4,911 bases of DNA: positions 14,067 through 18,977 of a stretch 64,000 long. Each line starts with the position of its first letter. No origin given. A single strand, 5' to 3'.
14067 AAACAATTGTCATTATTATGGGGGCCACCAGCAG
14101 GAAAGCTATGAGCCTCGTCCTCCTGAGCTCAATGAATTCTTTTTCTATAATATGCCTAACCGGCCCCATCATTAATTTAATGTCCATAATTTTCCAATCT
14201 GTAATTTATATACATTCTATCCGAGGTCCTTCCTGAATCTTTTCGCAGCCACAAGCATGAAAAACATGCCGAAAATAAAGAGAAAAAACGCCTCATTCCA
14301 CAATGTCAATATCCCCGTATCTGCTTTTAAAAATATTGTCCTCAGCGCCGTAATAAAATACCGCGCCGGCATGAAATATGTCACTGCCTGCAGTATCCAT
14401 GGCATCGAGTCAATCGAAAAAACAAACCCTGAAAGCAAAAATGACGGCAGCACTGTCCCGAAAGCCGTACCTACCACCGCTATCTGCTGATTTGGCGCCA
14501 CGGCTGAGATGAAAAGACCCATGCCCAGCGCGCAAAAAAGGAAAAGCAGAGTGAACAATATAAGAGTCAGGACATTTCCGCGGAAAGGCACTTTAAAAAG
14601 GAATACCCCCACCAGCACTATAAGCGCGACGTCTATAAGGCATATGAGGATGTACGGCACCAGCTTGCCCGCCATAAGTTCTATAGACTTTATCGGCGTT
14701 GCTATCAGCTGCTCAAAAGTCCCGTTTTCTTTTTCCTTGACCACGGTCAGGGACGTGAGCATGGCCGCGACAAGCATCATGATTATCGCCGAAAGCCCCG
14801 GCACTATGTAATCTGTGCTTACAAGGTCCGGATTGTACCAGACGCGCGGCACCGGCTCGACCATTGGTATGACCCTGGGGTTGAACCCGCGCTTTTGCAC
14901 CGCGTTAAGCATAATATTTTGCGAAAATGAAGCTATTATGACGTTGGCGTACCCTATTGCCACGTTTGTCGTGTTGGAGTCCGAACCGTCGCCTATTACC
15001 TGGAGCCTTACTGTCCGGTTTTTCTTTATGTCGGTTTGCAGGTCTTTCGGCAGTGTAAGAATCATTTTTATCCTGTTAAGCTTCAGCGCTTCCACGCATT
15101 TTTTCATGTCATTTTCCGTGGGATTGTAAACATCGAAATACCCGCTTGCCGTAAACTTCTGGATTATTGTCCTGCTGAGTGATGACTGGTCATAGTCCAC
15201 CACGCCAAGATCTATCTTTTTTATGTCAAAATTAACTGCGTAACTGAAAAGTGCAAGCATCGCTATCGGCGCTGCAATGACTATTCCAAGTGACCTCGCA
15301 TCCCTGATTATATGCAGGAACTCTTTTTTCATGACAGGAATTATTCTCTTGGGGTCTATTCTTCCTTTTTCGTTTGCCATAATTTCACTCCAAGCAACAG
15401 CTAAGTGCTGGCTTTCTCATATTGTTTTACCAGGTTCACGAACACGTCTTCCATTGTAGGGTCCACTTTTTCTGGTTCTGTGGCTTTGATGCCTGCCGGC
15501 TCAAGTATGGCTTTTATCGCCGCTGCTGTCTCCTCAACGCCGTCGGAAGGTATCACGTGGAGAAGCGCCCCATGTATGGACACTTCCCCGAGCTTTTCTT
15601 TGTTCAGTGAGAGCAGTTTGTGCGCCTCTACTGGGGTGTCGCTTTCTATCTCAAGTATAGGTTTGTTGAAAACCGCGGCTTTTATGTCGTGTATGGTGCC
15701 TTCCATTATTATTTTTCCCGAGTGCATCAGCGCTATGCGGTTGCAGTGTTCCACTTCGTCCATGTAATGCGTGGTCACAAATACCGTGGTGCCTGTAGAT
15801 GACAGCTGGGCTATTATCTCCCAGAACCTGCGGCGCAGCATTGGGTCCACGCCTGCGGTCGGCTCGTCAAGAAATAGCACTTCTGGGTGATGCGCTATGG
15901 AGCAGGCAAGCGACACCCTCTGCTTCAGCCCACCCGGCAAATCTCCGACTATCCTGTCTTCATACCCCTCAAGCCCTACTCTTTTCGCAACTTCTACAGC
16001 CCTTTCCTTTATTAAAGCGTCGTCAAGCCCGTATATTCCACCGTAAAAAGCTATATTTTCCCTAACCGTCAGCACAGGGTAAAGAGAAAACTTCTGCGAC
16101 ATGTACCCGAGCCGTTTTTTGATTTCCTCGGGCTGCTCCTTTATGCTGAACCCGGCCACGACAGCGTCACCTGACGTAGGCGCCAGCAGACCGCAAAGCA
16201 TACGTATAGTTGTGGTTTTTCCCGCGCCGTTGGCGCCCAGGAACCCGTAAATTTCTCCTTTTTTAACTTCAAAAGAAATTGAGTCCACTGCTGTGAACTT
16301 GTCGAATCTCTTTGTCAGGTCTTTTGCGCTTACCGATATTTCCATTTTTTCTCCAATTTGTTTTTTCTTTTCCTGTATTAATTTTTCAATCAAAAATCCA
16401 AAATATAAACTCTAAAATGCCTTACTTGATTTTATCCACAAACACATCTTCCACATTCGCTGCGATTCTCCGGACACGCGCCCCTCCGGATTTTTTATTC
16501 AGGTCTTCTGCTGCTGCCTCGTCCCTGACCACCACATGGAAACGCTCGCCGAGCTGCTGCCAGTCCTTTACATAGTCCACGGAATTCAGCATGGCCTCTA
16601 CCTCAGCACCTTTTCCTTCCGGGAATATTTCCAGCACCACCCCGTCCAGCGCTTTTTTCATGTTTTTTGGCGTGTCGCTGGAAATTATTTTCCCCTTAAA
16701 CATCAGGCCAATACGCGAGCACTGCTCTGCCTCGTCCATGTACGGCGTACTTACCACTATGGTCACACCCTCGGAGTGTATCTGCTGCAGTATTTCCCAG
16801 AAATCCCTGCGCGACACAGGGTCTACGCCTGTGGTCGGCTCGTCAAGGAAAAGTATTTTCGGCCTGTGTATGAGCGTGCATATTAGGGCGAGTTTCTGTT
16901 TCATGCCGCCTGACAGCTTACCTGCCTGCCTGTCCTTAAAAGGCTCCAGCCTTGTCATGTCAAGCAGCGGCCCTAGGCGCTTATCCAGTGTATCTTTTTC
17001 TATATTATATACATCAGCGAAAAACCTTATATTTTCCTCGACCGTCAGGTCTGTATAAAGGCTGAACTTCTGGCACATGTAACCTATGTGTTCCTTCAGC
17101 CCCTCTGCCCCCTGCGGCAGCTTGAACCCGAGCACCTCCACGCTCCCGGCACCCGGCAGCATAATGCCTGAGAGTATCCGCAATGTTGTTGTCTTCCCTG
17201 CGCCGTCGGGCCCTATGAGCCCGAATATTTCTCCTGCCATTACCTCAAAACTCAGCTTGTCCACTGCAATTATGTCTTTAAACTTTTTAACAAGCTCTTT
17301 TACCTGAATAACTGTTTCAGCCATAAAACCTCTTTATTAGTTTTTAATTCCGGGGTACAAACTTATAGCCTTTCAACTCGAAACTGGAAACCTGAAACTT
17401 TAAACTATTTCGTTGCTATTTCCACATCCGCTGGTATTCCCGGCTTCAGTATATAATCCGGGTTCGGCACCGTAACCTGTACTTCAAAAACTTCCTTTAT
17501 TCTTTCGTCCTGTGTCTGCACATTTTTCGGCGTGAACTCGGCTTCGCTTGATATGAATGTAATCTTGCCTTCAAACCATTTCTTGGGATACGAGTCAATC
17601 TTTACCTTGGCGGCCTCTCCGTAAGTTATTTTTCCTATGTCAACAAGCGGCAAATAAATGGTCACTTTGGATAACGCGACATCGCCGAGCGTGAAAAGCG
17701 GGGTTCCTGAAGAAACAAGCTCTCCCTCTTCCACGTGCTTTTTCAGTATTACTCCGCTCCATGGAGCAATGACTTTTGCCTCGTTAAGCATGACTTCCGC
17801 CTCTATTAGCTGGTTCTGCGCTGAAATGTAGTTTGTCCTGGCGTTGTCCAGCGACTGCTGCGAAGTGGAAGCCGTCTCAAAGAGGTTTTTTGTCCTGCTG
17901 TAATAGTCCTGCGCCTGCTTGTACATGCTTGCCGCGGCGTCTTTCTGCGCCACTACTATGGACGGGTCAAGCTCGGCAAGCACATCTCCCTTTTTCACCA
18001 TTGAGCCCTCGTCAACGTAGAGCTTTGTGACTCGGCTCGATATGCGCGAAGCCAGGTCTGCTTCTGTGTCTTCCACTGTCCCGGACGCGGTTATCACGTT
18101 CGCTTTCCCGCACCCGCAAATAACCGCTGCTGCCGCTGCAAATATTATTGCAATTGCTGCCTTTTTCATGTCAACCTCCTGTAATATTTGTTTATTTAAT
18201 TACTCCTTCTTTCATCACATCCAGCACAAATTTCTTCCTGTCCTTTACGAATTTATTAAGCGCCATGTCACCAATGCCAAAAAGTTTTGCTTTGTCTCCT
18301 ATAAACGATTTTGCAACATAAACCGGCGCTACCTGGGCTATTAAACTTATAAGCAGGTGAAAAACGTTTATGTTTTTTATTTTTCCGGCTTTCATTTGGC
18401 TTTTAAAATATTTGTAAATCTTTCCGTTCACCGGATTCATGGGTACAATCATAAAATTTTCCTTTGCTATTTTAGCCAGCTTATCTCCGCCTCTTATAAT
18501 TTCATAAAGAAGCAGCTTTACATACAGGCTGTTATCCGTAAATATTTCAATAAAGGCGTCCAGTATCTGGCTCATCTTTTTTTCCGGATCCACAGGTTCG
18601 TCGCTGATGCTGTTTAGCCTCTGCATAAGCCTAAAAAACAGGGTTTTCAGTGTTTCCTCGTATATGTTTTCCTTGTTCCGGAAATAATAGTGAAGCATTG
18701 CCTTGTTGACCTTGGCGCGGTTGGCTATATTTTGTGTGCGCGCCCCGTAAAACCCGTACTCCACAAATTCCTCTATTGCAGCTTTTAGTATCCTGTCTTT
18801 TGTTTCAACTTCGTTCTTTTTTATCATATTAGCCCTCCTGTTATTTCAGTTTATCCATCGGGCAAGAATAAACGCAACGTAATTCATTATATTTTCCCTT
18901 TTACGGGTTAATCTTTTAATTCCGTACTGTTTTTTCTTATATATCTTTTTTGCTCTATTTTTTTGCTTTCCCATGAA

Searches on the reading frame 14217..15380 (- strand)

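Call 90: search_protein_families(library=pfam, proteins=[window:14217-15380:-], max_evalue=0.000001)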
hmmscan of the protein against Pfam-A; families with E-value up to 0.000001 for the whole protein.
window:14217-15380:- (387 aa): 3 families
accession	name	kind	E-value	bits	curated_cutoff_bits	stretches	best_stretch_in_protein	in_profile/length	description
PF12698.13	ABC2_membrane_3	-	6.3e-47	160.8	31.6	1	33-379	6-346/347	ABC-2 family transporter protein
PF01061.29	ABC2_membrane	-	7.3e-27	94.7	26.9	1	189-351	51-211/211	ABC-2 type transporter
PF12679.13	ABC2_membrane_2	-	5.9e-19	68.8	27.2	1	15-384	2-280/283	ABC-2 family transporter protein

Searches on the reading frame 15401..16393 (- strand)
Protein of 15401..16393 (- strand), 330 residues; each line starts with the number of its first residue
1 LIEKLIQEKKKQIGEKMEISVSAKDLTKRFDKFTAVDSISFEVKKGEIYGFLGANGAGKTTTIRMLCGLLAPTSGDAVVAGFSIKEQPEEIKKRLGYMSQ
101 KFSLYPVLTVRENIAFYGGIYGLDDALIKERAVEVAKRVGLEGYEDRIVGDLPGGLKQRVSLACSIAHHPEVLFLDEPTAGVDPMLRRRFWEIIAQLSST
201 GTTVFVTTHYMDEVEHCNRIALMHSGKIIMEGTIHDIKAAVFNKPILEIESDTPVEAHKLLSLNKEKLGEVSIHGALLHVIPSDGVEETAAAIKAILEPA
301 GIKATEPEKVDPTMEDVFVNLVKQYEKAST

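Call 90: search_protein_families(library=pfam, proteins=[window:15401-16393:-], max_evalue=0.000001)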
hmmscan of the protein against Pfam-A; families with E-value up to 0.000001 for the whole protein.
window:15401-16393:- (330 aa): 2 families
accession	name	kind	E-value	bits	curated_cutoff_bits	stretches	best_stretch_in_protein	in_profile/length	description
PF00005.33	ABC_tran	-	7.6e-32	111.2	25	1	37-180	2-137/137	ABC transporter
PF13304.12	AAA_21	-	4.5e-12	47.1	27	1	161-209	249-298/304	AAA domain, putative AbiEii toxin, Type IV TA system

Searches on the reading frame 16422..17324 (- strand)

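Call 90: search_protein_families(library=pfam, proteins=[window:16422-17324:-], max_evalue=0.000001)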
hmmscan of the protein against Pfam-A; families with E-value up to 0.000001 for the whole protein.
window:16422-17324:- (300 aa): 2 families
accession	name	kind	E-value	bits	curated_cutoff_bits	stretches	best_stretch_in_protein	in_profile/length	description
PF00005.33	ABC_tran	-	7.7e-29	101.5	25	1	22-165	2-137/137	ABC transporter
PF13304.12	AAA_21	-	3.1e-11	44.3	27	1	133-193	234-297/304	AAA domain, putative AbiEii toxin, Type IV TA system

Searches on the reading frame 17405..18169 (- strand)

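Call 90: search_protein_families(library=pfam, proteins=[window:17405-18169:-], max_evalue=0.000001)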
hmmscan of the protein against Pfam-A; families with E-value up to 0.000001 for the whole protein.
window:17405-18169:- (254 aa): 4 families
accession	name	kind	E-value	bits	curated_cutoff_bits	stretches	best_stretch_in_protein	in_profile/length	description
PF16576.10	HlyD_D23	-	3.6e-23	82.4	30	1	26-245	6-212/214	Barrel-sandwich domain of CusB or HlyD membrane-fusion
PF13437.12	HlyD_3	-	4.9e-19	69.5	22.2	1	133-244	2-106/106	HlyD family secretion protein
PF13533.13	Biotin_lipoyl_2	-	2.5e-13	49.9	29.8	1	39-68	3-32/32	Biotin-lipoyl like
PF00364.28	Biotin_lipoyl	-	1.3e-08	34.9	22.1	0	114-161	26-73/73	Biotin-requiring enzyme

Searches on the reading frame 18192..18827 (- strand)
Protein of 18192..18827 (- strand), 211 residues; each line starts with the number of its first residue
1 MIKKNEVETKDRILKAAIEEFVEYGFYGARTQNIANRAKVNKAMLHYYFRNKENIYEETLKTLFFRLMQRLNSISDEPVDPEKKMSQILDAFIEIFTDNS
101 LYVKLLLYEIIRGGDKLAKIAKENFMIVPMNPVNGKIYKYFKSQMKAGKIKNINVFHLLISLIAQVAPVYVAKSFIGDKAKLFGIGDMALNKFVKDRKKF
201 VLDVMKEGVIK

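Call 90: search_protein_families(library=pfam, proteins=[window:18192-18827:-], max_evalue=0.000001)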
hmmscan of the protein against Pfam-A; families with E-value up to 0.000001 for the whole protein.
window:18192-18827:- (211 aa): 1 family
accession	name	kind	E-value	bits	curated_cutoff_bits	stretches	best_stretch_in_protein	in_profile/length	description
PF00440.29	TetR_N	-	8.8e-14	51.5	24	1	13-58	1-46/47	Bacterial regulatory proteins, tetR family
